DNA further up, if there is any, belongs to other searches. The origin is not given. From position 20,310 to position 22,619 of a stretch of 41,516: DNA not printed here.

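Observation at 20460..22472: One-component PilS::PilR chimera: a membrane-embedded sigma54 enhancer-binding protein without kinase or receiver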

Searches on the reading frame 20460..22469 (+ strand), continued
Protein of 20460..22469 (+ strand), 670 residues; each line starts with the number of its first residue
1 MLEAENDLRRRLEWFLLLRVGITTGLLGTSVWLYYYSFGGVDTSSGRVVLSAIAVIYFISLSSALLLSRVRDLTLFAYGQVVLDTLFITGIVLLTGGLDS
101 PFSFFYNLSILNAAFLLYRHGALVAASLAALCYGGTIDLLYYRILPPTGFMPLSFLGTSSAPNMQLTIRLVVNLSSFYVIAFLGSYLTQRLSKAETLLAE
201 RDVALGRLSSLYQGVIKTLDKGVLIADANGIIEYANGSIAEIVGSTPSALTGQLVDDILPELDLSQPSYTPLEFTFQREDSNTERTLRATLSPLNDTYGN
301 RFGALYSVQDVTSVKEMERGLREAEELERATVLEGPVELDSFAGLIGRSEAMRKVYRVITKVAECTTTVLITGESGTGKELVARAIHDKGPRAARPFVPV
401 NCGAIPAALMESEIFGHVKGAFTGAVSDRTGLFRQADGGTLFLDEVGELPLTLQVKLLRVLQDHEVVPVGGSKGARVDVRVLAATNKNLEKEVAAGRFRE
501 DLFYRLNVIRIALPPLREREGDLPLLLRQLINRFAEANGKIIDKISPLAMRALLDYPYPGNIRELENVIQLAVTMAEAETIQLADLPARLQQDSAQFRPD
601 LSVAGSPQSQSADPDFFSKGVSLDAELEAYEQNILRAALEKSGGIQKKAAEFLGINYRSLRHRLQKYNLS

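Call 24: find_encoding_contigs(protein=P0030, flank=10000, max_places=1)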
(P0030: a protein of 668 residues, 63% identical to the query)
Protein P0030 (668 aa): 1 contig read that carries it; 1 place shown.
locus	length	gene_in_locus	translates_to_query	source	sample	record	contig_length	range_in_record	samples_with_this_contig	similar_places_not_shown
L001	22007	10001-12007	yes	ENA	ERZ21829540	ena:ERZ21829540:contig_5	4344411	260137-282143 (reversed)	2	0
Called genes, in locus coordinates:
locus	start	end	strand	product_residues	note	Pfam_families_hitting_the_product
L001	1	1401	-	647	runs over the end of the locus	PF00012:HSP70, PF06723:MreB_Mbl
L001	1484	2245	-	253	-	PF01025:GrpE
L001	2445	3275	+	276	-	PF11967:RecO_N, PF02565:RecO_C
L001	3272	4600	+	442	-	PF28494:GlyRS_ins_1 (faint), PF00587:tRNA-synt_2b, PF03129:HGTP_anticodon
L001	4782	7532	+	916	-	PF01326:PPDK_N, PF00391:PEP-utilizers, PF02896:PEP-utilizers_C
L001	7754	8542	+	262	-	PF08501:Shikimate_dh_N, PF01488:Shikimate_DH, PF18317:SDH_C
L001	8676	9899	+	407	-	PF28597:T2SSF_N, PF00482:T2SSF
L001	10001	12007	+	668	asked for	PF25323:6TM_PilS, PF13191:AAA_16 (faint), PF00158:Sigma54_activat, PF14532:Sigma54_activ_2, PF00004:AAA (weak), PF07728:AAA_5 (weak), PF25601:AAA_lid_14, PF02954:HTH_8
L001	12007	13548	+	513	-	-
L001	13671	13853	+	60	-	-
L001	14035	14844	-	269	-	PF01609:DDE_Tnp_1 (weak)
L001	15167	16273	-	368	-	-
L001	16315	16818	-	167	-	PF05598:DUF772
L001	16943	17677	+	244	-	-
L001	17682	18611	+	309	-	-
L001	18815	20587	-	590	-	-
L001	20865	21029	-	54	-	-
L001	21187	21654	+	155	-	-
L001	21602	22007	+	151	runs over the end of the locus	-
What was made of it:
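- In one relative (L001) no pilin gene is adjacent (call 24).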

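Call 25: find_encoding_contigs(protein=P0066, flank=10000, max_places=1)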
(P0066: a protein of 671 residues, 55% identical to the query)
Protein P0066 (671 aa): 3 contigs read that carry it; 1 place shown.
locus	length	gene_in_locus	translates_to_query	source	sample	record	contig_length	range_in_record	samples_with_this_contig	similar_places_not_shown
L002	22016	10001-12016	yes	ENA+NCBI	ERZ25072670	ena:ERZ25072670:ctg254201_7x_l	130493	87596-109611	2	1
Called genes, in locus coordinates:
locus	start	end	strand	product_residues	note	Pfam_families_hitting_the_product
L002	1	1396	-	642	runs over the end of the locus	PF00012:HSP70, PF06723:MreB_Mbl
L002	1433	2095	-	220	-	PF01025:GrpE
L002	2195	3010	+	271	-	PF11967:RecO_N, PF02565:RecO_C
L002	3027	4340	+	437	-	PF00587:tRNA-synt_2b, PF03129:HGTP_anticodon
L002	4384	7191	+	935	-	PF01326:PPDK_N, PF00391:PEP-utilizers, PF02896:PEP-utilizers_C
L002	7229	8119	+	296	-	PF08501:Shikimate_dh_N, PF01488:Shikimate_DH (weak), PF18317:SDH_C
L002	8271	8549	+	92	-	-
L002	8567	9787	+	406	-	PF28597:T2SSF_N, PF00482:T2SSF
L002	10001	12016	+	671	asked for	PF25323:6TM_PilS, PF00989:PAS (faint), PF13188:PAS_8 (faint), PF00158:Sigma54_activat, PF14532:Sigma54_activ_2, PF07728:AAA_5 (weak), PF25601:AAA_lid_14, PF02954:HTH_8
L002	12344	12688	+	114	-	PF07963:N_methyl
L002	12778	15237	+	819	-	PF09586:YfhO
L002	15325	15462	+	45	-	-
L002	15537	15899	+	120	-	-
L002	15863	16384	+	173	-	-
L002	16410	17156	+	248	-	-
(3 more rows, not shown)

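Call 26: find_encoding_contigs(protein=P0097, flank=10000, max_places=1)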
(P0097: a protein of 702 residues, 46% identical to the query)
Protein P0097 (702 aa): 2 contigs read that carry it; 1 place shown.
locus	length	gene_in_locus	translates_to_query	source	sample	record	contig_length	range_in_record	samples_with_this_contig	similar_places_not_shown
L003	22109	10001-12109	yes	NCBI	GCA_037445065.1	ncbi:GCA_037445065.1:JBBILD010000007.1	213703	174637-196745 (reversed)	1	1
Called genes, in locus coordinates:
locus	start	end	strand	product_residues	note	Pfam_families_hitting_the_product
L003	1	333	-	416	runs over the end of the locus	-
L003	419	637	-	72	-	-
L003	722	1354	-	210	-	-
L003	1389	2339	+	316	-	-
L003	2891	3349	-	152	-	PF01243:PNPOx_N, PF12900:Pyridox_ox_2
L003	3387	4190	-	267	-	PF00561:Abhydrolase_1, PF12146:Hydrolase_4, PF12697:Abhydrolase_6, PF08386:Abhydrolase_4 (weak)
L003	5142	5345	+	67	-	-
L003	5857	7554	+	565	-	PF05157:MshEN, PF00437:T2SSE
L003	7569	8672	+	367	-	PF00437:T2SSE, PF13191:AAA_16 (weak), PF13401:AAA_22 (faint)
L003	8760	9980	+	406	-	PF28597:T2SSF_N, PF00482:T2SSF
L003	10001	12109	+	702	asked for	PF25323:6TM_PilS, PF08448:PAS_4, PF13426:PAS_9 (weak), PF00158:Sigma54_activat, PF14532:Sigma54_activ_2, PF07728:AAA_5, PF25601:AAA_lid_14, PF02954:HTH_8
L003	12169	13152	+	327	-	-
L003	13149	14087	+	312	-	PF00005:ABC_tran, PF13304:AAA_21 (faint)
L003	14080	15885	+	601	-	PF13428:TPR_14 (faint), PF13432:TPR_16 (faint), PF13371:TPR_9 (faint), PF13424:TPR_12 (faint), PF13181:TPR_8 (faint), PF00515:TPR_1 (weak), PF07719:TPR_2 (weak), PF14559:TPR_19 (weak), +1 more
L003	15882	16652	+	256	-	PF12679:ABC2_membrane_2 (weak), PF12730:ABC2_membrane_4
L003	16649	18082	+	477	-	PF07719:TPR_2 (faint), PF14559:TPR_19 (weak)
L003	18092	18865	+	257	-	PF06750:A24_N_bact, PF01478:Peptidase_A24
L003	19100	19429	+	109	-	PF12019:GspH (weak)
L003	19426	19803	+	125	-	PF07963:N_methyl (weak)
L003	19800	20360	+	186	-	-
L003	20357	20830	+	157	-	-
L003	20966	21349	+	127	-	PF00072:Response_reg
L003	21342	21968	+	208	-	PF02223:Thymidylate_kin, PF13521:AAA_28 (weak)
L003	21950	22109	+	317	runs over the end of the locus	PF13177:DNA_pol3_delta2, PF13191:AAA_16 (weak), PF20703:nSTAND1 (faint), PF00004:AAA (weak)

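Call 43: predict_structure(alignment_id=A1)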
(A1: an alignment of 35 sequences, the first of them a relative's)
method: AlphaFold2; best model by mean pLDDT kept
length: 670 residues; sequences in the alignment: 35
mean_pLDDT: 77.5   pTM: 0.41
mean pLDDT of the five models: 77.5, 74.0, 73.2, 71.8, 71.5
residues with pLDDT >= 90: 68; 70-90: 457; 50-70: 95; < 50: 50
segments of 3 or more residues with pLDDT < 50: 149-160, 330-339, 594-616
pLDDT, mean of each block of 10 residues (from residue 1): 74 84 78 64 63 80 83 86 86 70 84 87 90 82 61 41 71 89 90 85 79 66 85 86 82 83 66 76 78 82 86 76 60 41 72 87 84 87 89 88 81 67 53 82 87 83 75 76 84 81 66 84 85 88 82 86 92 87 87 46 28 46 80 93 90 93 89
secondary structure, 60 per line:
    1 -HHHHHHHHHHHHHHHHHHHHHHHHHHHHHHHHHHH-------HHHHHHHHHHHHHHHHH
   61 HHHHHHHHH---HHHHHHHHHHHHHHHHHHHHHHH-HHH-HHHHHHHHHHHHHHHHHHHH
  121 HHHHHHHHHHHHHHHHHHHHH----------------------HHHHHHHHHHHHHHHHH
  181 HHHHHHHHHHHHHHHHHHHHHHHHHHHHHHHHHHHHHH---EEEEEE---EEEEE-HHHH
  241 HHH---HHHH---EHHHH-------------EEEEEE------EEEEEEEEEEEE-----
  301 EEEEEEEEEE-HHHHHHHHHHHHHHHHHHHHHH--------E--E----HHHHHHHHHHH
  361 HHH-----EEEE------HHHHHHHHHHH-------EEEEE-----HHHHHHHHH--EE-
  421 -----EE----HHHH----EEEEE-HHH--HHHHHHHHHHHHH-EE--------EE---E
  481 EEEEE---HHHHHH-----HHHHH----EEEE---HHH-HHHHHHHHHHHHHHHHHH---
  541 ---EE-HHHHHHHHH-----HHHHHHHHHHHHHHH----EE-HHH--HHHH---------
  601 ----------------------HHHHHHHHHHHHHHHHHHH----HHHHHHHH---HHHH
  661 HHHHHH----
elements in order: H2-36 H44-69 H73-95 H101-141 H164-218 E222-227 E231-235 H237-243 H247-250 H255-258 E272-277 E284-295 E301-310 H312-333 H350-363 E369-372 H379-389 E397-401 H407-415 H432-435 E440-444 H451-463 E480-485 H489-494 H500-504 E509-512 H520-537 H547-555 H561-575 H588-591 H623-641 H646-653 H657-666
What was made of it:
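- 20472..21050 (+): 6TM_PilS domain (aa 5-197). Six TM helices at about 14-36, 44-67, 73-95, 101-119, 122-141 and 165-188. Near-invariant R19, Q80, D84, G96, S100 and P101 lie within or at the edge of the bundle. AF2 helices (call 43).
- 21090..21404 (+): Cytoplasmic PAS domain (aa 211-315), reached by a helix continuous with TM6. AF2 shows the beta-beta-alpha-alpha-alpha-beta-beta-beta pattern at 222-310 (call 43).
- On PilS-type sensor histidine kinases: The model has a single helix, not a hairpin (call 43).
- Checked: There is no room for a DHp hairpin or a receiver domain (call 43).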

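Call 66: list_cluster_members(proteins=[P0002, P0066, P0030, P0046, P0097, P0059])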
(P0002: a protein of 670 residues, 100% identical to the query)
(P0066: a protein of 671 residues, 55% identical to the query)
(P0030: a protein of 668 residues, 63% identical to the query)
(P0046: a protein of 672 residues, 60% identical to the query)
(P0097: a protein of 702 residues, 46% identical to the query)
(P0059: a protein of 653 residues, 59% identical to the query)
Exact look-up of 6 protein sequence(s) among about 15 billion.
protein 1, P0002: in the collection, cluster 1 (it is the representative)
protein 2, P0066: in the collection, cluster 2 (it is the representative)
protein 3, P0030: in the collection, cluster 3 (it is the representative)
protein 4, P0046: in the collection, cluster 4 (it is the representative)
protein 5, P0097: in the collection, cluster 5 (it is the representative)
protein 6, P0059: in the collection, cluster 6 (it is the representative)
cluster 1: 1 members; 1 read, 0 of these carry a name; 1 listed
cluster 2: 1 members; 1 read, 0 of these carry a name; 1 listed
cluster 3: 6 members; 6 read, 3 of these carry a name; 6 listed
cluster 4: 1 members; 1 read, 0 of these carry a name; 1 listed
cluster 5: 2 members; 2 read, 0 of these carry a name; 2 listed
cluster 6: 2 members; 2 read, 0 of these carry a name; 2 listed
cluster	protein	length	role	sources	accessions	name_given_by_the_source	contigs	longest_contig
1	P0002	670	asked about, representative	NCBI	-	-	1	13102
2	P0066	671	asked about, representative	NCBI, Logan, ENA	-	-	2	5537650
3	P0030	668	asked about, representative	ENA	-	-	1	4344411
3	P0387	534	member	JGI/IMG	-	transcriptional regulator with PAS, ATPase and Fis domain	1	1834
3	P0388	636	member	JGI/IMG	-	transcriptional regulator with PAS, ATPase and Fis domain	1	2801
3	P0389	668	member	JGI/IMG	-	transcriptional regulator with PAS, ATPase and Fis domain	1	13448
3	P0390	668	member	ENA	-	-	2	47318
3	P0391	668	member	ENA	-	-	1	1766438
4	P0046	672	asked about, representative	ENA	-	-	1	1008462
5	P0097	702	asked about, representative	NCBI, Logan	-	-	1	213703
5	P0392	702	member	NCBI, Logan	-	-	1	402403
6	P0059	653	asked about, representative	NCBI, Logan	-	-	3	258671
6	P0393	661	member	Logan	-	-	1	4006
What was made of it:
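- Tried and rejected: Cluster look-up for organism names returned none (call 66).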

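Call 81: find_encoding_contigs(protein=P0084, flank=7000, max_places=1)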
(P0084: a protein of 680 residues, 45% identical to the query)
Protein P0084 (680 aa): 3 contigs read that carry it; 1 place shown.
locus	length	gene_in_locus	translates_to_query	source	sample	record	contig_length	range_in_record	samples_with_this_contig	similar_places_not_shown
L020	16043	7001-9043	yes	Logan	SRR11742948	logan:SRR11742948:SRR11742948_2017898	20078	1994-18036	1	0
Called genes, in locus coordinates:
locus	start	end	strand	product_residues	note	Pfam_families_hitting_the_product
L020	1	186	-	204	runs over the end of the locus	PF01025:GrpE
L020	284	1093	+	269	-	PF11967:RecO_N, PF02565:RecO_C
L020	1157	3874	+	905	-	PF01326:PPDK_N, PF00391:PEP-utilizers, PF02896:PEP-utilizers_C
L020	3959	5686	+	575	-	PF05157:MshEN, PF00437:T2SSE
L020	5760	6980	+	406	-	PF28597:T2SSF_N, PF00482:T2SSF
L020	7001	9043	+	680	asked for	PF25323:6TM_PilS, PF00989:PAS, PF08448:PAS_4 (weak), PF13426:PAS_9 (weak), PF00158:Sigma54_activat, PF14532:Sigma54_activ_2, PF25601:AAA_lid_14, PF02954:HTH_8, +1 more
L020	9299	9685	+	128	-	PF07963:N_methyl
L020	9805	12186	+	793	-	PF09586:YfhO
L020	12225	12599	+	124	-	PF07963:N_methyl (weak)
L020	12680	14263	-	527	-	PF02366:PMT, PF13231:PMT_2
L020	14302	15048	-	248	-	PF00535:Glycos_transf_2, PF10111:Glyco_tranf_2_2, PF13641:Glyco_tranf_2_3 (faint)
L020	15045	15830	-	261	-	PF13489:Methyltransf_23, PF01209:Ubie_methyltran (weak), PF02353:CMAS, PF13847:Methyltransf_31, PF08241:Methyltransf_11, PF08242:Methyltransf_12, PF13649:Methyltransf_25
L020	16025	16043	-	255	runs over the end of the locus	PF01209:Ubie_methyltran, PF03141:Methyltransf_29 (weak), PF13489:Methyltransf_23, PF07021:MetW (weak), PF08241:Methyltransf_11, PF08242:Methyltransf_12, PF13649:Methyltransf_25, PF13847:Methyltransf_31, +1 more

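Call 82: find_encoding_contigs(protein=P0092, flank=7000, max_places=1)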
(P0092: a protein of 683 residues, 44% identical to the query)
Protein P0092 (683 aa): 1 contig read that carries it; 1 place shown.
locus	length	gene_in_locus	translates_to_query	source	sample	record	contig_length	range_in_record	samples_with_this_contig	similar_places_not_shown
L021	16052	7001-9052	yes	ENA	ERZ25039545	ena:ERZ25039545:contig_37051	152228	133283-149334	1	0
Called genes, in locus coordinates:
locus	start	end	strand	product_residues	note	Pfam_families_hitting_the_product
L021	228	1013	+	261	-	PF11967:RecO_N, PF02565:RecO_C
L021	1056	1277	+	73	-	PF01326:PPDK_N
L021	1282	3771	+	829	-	PF01326:PPDK_N, PF00391:PEP-utilizers, PF02896:PEP-utilizers_C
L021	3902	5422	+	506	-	PF05157:MshEN, PF00437:T2SSE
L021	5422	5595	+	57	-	-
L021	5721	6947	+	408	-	PF28597:T2SSF_N, PF00482:T2SSF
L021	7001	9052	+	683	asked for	PF25323:6TM_PilS, PF00989:PAS, PF08448:PAS_4, PF13426:PAS_9, PF00158:Sigma54_activat, PF14532:Sigma54_activ_2, PF25601:AAA_lid_14, PF02954:HTH_8, +1 more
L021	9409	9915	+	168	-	PF07963:N_methyl, PF16732:ComP_DUS (weak)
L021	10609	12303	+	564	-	PF09586:YfhO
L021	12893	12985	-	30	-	-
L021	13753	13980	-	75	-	-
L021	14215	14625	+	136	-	PF08239:SH3_3 (weak)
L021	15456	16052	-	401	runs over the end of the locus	PF13701:DDE_Tnp_1_4, PF01609:DDE_Tnp_1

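Call 85: fold_search(model_id=the predicted structure, library=pdb)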
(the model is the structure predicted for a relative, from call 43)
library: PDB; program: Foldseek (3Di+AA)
matches with E <= 10: 1549; with E <= 0.001: 812
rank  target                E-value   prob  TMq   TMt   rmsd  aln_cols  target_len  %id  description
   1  1ojl_D                2.5e-25  1.00  0.36  0.78  17.0       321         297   45  Crystal structure of a sigma54-activator suggests the mechanism for the conformational switch necessary for sigma54 bi (released 2005-05-19)
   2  1ojl_E                5.2e-25  1.00  0.34  0.78  16.0       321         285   44  Crystal structure of a sigma54-activator suggests the mechanism for the conformational switch necessary for sigma54 bi (released 2005-05-19)
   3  5m7p_A                1.2e-24  1.00  0.36  0.53  17.4       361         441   34  Crystal structure of NtrX from Brucella abortus in complex with ADP processed with the CrystalDirect automated mountin (released 2017-01-25)
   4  1ojl_A                3.1e-24  1.00  0.35  0.77  13.0       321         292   45  Crystal structure of a sigma54-activator suggests the mechanism for the conformational switch necessary for sigma54 bi (released 2005-05-19)
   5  5m7o_A                5.1e-24  1.00  0.35  0.51  18.2       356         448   35  Crystal structure of NtrX from Brucella abortus processed with the CrystalDirect automated mounting and cryo-cooling t (released 2017-01-25)
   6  5ep3                  2.5e-23  1.00  0.35  0.91   2.1       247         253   50  Quorum-Sensing Signal Integrator LuxO - Catalytic Domain Bound to CV-133 Inhibitor (released 2016-04-20)
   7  6jdi                  2.7e-23  1.00  0.36  0.91   2.4       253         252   51  Central domain of FleQ H287N mutant in complex with ATPgS and Mg (released 2019-11-27)
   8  5ep1                  2.8e-23  1.00  0.35  0.91   2.1       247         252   50  Quorum-Sensing Signal Integrator LuxO - Catalytic Domain (released 2016-04-20)
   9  1ny5_B                2.9e-23  1.00  0.35  0.60  14.9       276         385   45  Crystal structure of sigm54 activator (AAA+ ATPase) in the inactive state (released 2003-11-11)
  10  1ny5_A                2.9e-23  1.00  0.35  0.61  14.7       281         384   45  Crystal structure of sigm54 activator (AAA+ ATPase) in the inactive state (released 2003-11-11)
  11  5m7n_A                3.8e-23  1.00  0.36  0.54  17.3       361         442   34  Crystal structure of NtrX from Brucella abortus in complex with ATP processed with the CrystalDirect automated mountin (released 2017-01-25)
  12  5m7n_B                4.2e-23  1.00  0.35  0.53  13.8       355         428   34  Crystal structure of NtrX from Brucella abortus in complex with ATP processed with the CrystalDirect automated mountin (released 2017-01-25)
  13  1ojl_B                4.6e-23  1.00  0.36  0.91   2.2       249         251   51  Crystal structure of a sigma54-activator suggests the mechanism for the conformational switch necessary for sigma54 bi (released 2005-05-19)
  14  7ejw_D                4.6e-23  1.00  0.35  0.88   2.9       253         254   50  Crystal structure of FleN in complex with FleQ AAA+ doamain (released 2021-12-22)
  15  6iy8_B                6.2e-23  1.00  0.35  0.49  12.4       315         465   40  DmpR-phenol complex of Pseudomonas putida (released 2020-06-10)
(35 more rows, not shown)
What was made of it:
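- On Bacterial enhancer-binding proteins (sigma-54 activators): Foldseek TM-score about 0.9 to ZraR, FleQ, LuxO and NtrC1 (call 85).
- Closest known: One-component bEBPs controlled by an N-terminal sensory domain. Same: The AAA+ fold is essentially identical (call 85).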
